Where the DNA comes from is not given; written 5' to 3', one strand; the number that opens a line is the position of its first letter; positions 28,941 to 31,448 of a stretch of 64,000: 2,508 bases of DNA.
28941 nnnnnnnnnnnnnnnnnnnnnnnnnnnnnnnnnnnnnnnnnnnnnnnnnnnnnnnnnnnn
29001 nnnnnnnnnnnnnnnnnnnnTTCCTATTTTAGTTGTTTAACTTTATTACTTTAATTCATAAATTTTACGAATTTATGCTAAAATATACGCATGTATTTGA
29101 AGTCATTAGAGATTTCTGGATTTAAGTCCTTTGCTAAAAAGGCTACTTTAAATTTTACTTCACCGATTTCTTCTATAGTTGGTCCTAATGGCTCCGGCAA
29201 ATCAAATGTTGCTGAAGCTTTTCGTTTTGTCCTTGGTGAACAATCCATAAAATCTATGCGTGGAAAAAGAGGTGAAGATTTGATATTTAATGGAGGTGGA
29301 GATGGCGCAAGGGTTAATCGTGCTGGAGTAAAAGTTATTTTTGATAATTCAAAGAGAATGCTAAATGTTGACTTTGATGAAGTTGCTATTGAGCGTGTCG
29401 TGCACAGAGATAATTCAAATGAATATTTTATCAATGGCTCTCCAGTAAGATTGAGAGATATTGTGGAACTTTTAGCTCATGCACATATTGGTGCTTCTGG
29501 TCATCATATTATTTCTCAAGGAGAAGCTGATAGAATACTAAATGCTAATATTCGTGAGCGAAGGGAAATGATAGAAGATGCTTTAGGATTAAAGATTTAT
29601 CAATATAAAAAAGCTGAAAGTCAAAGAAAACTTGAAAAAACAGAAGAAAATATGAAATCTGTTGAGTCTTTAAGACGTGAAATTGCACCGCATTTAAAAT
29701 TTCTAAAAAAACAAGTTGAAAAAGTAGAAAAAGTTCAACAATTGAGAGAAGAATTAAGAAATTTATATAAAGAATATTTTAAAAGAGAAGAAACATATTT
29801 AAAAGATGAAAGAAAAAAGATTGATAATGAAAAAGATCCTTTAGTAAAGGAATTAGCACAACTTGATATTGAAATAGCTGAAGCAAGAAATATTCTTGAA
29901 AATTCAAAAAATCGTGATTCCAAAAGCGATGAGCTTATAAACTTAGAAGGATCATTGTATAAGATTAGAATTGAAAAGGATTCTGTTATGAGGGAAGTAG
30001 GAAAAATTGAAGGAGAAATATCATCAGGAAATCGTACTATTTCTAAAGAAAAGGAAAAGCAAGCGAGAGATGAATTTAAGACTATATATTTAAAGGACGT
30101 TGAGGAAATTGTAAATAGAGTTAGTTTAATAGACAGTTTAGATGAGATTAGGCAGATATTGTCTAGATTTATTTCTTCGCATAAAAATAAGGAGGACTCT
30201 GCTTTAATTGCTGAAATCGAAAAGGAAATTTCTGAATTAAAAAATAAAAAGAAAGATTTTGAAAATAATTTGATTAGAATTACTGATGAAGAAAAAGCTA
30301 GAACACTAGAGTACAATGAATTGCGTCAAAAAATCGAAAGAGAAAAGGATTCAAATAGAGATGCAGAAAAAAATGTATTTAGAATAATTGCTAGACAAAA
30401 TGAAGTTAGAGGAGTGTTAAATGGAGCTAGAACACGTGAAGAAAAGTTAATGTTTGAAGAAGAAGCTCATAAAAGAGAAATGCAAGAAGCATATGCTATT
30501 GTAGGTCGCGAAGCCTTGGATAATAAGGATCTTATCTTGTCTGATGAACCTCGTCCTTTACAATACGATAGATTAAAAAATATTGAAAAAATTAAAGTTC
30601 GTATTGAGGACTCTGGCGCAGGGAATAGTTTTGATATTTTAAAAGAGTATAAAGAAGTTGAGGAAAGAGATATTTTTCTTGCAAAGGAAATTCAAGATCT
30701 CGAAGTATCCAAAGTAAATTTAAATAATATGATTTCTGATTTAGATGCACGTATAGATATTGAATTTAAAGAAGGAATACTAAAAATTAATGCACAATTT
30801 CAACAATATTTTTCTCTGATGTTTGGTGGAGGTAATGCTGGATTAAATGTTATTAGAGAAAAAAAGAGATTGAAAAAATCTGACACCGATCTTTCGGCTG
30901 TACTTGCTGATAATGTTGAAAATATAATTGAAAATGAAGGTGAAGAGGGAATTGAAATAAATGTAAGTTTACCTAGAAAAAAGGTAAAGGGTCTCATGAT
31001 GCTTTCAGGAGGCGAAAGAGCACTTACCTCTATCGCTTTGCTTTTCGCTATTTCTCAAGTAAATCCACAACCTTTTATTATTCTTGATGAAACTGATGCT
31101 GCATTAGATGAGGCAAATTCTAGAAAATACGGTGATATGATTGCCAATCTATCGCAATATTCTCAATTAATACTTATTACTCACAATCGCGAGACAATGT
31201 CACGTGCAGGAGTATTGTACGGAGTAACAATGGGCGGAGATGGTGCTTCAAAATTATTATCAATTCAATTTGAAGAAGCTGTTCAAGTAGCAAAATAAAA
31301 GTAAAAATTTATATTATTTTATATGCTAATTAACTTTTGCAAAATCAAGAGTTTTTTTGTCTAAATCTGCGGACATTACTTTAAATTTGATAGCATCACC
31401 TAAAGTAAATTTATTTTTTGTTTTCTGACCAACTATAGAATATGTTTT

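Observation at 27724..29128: Footprint of a DUF4143 ATPase gene insertion between rnc and smc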

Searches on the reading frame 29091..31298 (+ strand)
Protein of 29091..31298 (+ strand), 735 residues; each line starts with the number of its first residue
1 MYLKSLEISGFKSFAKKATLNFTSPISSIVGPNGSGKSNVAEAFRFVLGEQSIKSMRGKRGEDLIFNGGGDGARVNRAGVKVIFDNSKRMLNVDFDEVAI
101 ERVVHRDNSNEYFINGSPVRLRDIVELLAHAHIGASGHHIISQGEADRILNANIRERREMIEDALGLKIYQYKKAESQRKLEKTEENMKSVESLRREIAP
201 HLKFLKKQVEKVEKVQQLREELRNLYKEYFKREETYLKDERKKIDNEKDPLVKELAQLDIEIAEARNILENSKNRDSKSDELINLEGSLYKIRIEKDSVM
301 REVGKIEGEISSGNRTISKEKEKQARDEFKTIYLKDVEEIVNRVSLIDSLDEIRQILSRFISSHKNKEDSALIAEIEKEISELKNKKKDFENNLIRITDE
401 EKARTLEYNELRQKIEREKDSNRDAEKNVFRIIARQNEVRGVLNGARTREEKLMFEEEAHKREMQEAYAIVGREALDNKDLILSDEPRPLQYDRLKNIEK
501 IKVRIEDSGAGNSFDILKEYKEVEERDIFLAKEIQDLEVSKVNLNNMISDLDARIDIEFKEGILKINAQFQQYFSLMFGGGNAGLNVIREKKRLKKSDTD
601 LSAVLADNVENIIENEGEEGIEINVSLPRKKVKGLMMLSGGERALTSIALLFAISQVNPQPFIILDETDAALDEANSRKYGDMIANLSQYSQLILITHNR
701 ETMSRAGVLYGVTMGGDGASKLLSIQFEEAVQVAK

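Call 4: search_protein_families(library=pfam, proteins=[window:29091-31298:+])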
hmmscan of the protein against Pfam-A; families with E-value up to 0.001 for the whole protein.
window:29091-31298:+ (735 aa): 4 families
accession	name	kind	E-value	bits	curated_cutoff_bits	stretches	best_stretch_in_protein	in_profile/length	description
PF02463.25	SMC_N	-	5.9e-62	209.4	40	1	2-719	1-218/220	RecF/RecN/SMC N terminal domain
PF13476.12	AAA_23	-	5.5e-13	50.5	27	1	5-228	1-199/201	AAA domain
PF13175.12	AAA_15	-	7.7e-09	36.1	32.1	1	1-329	1-268/374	AAA ATPase domain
PF13304.12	AAA_21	-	4.5e-06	27.4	27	1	27-54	2-36/304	AAA domain, putative AbiEii toxin, Type IV TA system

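Call 10: find_related_loci(query=window:29091-31298:+, collection=genome_contigs, flank=6000)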
Query window:29091-31298:+ (735 aa) in genome_contigs; peptide patterns used: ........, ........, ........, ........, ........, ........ (x = any residue, [..] = any of these).
493 stretches matched a pattern; 219 encode a relative of the query (tblastn E <= 1e-3); the best 80 are kept; 80 distinct loci.
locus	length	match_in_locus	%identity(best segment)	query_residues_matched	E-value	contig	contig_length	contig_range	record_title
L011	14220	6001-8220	85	1-735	0e+0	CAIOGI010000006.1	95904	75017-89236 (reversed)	MAG: Candidatus Taylorbacteria bacterium isolate Loclat_bin-01970 genome assembly, contig: bin-01970:06/13, whole genome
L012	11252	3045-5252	85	1-735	0e+0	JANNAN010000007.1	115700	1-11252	MAG: Candidatus Taylorbacteria bacterium isolate OTE_78_metabat_459 OTE_78_k141_2788354, whole genome shotgun sequence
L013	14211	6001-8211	85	1-735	0e+0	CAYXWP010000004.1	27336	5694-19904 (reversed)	MAG TPA_asm: uncultured Candidatus Saccharibacteria bacterium isolate SRP062349_co2_4 genome assembly, contig: NODE_971_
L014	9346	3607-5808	81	1-735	0e+0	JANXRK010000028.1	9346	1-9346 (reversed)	MAG: Candidatus Taylorbacteria bacterium isolate 336R_metabat_165_sub 336R_k141_2202231, whole genome shotgun sequence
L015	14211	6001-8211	80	1-735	0e+0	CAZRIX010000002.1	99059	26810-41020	MAG TPA_asm: uncultured Candidatus Saccharibacteria bacterium isolate SRP219642_co7_29 genome assembly, contig: NODE_234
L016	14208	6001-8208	80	1-735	0e+0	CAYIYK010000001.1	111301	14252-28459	MAG TPA_asm: uncultured Candidatus Saccharibacteria bacterium isolate ERP123247_co1_234 genome assembly, contig: NODE_79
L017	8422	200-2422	80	1-735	0e+0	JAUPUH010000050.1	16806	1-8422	MAG: Patescibacteria group bacterium isolate erpe_2018_sw_15hr_WHONDRS-SW48-000090_B_bin.52 scaffold_411584, whole genom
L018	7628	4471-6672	79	1-735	0e+0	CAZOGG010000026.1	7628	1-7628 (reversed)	MAG TPA_asm: uncultured Candidatus Saccharibacteria bacterium isolate SRP286056_co3_452 genome assembly, contig: NODE_12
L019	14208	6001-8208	79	1-735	0e+0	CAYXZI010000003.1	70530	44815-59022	MAG TPA_asm: uncultured Candidatus Saccharibacteria bacterium isolate SRP219642_co4_163 genome assembly, contig: NODE_53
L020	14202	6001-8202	79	1-735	0e+0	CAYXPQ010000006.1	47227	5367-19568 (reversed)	MAG TPA_asm: uncultured Candidatus Saccharibacteria bacterium isolate SRP300315_co1_73 genome assembly, contig: NODE_375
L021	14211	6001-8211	79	1-735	0e+0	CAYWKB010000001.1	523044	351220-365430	MAG TPA_asm: uncultured Candidatus Saccharibacteria bacterium isolate SRP292972_co1_57 genome assembly, contig: NODE_22_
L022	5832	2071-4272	79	1-735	0e+0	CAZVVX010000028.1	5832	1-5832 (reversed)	MAG TPA_asm: uncultured Candidatus Saccharibacteria bacterium isolate SRP133034_co1_24 genome assembly, contig: NODE_115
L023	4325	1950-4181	77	1-735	0e+0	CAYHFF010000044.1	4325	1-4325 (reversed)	MAG TPA_asm: uncultured Candidatus Saccharibacteria bacterium isolate ERP119705_co13_209 genome assembly, contig: NODE_2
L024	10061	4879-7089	78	1-735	0e+0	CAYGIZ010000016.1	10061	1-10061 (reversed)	MAG TPA_asm: uncultured Candidatus Saccharibacteria bacterium isolate ERP113451_co5_102 genome assembly, contig: NODE_41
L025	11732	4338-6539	79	1-735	0e+0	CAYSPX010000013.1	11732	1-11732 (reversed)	MAG TPA_asm: uncultured Candidatus Saccharibacteria bacterium isolate SRP286056_co1_32 genome assembly, contig: NODE_698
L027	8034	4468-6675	78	1-735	0e+0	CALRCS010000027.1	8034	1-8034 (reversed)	MAG: Candidatus Nomurabacteria bacterium isolate RH-23may17-878 genome assembly, contig: RH-23may17-C74401, whole genome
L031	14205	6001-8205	76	1-735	0e+0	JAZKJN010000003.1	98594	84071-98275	MAG: Patescibacteria group bacterium isolate ADI_DC_SW_02_SPN_11032020-bin123 DCSW02SPN_B123_0_000000000003, whole genom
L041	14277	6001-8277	63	1-735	0e+0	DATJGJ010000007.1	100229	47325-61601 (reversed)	MAG TPA_asm: Candidatus Paceibacterota bacterium isolate SMAG_U15483 k141_10325922, whole genome shotgun sequence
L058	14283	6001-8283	61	1-735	0e+0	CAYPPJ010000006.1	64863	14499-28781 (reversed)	MAG TPA_asm: uncultured Candidatus Saccharibacteria bacterium isolate SRP278252_co2_123 genome assembly, contig: NODE_69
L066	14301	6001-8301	62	1-735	0e+0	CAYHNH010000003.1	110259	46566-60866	MAG TPA_asm: uncultured Candidatus Saccharibacteria bacterium isolate ERP119705_co13_543 genome assembly, contig: NODE_1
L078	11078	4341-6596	60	1-735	0e+0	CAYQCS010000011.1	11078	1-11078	MAG TPA_asm: uncultured Candidatus Saccharibacteria bacterium isolate SRP135725_co1_650 genome assembly, contig: NODE_82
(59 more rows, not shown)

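Call 41: search_protein_families(library=pfam, proteins=[L011:5136-5873:+, L018:3579-4244:+, L024:3271-3819:-, L024:3949-4323:+, L024:4382-4843:-, L025:2169-4325:+, L041:3660-5612:+, L058:4723-5799:-, L078:3419-4270:+, L031:5307-5909:+], max_evalue=0.001)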
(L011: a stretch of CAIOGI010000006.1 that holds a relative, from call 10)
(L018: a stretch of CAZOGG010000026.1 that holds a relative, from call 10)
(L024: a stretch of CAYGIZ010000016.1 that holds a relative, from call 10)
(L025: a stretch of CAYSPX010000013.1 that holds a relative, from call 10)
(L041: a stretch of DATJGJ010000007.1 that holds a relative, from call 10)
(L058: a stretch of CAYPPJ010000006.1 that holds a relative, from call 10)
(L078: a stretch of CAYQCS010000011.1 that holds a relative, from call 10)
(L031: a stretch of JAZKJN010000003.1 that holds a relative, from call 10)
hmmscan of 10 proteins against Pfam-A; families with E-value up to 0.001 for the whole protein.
L011:5136-5873:+ (245 aa): 1 family
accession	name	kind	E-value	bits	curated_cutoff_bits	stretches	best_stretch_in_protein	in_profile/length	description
PF12686.12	DUF3800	-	5.5e-15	56.8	21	1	4-210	1-149/149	Protein of unknown function (DUF3800)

L018:3579-4244:+ (221 aa): 2 families
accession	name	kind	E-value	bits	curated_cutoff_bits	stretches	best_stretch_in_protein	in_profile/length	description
PF13385.13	Laminin_G_3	-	6.5e-07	30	27.6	1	113-201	5-92/151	Concanavalin A-like lectin/glucanases superfamily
PF07963.17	N_methyl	-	6.9e-07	29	21.2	1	11-33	5-27/27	Prokaryotic N-terminal methylation motif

L024:3271-3819:- (182 aa): 0 families

L024:3949-4323:+ (124 aa): 0 families

L024:4382-4843:- (153 aa): 0 families

L025:2169-4325:+ (718 aa): 1 family
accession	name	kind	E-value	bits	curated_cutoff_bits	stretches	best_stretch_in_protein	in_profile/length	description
PF13884.11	Peptidase_S74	-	1.4e-09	38.6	22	1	452-505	1-57/58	Chaperone of endosialidase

L041:3660-5612:+ (650 aa): 1 family
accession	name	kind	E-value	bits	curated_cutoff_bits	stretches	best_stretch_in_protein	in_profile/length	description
PF01471.23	PG_binding_1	-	2.2e-07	31.4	23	1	578-640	1-54/57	Putative peptidoglycan binding domain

L058:4723-5799:- (358 aa): 2 families
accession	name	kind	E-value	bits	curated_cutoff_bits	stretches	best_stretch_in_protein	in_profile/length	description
PF13687.11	DUF4153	-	0.00018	21.3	27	1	9-105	87-188/373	Domain of unknown function (DUF4153)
PF08693.15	SKG6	-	0.0007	19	30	1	146-197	12-57/668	SKG6 family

L078:3419-4270:+ (283 aa): 3 families
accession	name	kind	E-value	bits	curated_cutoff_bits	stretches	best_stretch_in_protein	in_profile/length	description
PF13385.13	Laminin_G_3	-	3.9e-19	69.7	27.6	1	102-266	1-151/151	Concanavalin A-like lectin/glucanases superfamily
PF07963.17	N_methyl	-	3.5e-08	33.1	21.2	1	4-28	3-27/27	Prokaryotic N-terminal methylation motif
PF02210.31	Laminin_G_2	-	9.3e-06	26.6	22.9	1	138-255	6-123/126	Laminin G domain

L031:5307-5909:+ (200 aa): 0 families

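Call 42: search_protein_families(library=padloc, proteins=[L011:5136-5873:+, L018:3579-4244:+, L024:3271-3819:-, L024:3949-4323:+, L024:4382-4843:-, L027:3939-4394:+, L066:5364-5735:-, L058:4723-5799:-, L078:3419-4270:+, L031:5307-5909:+], max_evalue=0.001)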
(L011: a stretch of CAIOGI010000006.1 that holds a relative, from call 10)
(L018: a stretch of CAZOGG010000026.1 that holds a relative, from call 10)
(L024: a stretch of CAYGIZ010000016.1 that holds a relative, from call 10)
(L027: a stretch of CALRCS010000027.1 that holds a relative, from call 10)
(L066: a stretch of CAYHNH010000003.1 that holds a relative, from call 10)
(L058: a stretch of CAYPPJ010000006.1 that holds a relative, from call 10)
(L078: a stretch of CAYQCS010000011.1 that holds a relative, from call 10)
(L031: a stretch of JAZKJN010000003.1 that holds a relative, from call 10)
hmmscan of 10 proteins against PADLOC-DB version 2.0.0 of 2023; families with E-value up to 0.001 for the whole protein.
L011:5136-5873:+ (245 aa): 0 families

L018:3579-4244:+ (221 aa): 0 families

L024:3271-3819:- (182 aa): 0 families

L024:3949-4323:+ (124 aa): 0 families

L024:4382-4843:- (153 aa): 0 families

L027:3939-4394:+ (151 aa): 0 families

L066:5364-5735:- (123 aa): 13 families
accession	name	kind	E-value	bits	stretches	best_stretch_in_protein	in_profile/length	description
PDLC02926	HTH_VI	-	4e-10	37.8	1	53-107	4-58/92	-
PDLC04757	PDC-M64B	-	4e-08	31.3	1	51-106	30-85/128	-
PDLC04142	capH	-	1.7e-07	30.3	1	55-107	11-63/103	capH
PDLC04759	PDC-M64B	-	3.2e-06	25.2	1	58-112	34-88/135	-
PDLC03954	RmrA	-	3.9e-06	24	1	54-108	14-68/380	-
PDLC04760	PDC-M64C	-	6.5e-06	24.4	1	45-106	21-82/93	-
PDLC03665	Control_protein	-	1.3e-05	23.4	1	57-107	15-66/77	control protein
PDLC03949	RmrA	-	2.8e-05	21.2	1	57-108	9-60/363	-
PDLC03955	RmrA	-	0.00011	19.6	1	54-109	24-79/371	-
PDLC03951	RmrA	-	0.0002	18.5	1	54-108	12-66/400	-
PDLC03664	Control_protein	-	0.00024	19.5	1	55-105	18-68/74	control protein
PDLC03945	RmrA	-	0.00024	18.4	1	53-108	5-60/394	-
PDLC03947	RmrA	-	0.00086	16.2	0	55-108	16-69/383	-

L058:4723-5799:- (358 aa): 0 families

L078:3419-4270:+ (283 aa): 0 families

L031:5307-5909:+ (200 aa): 0 families
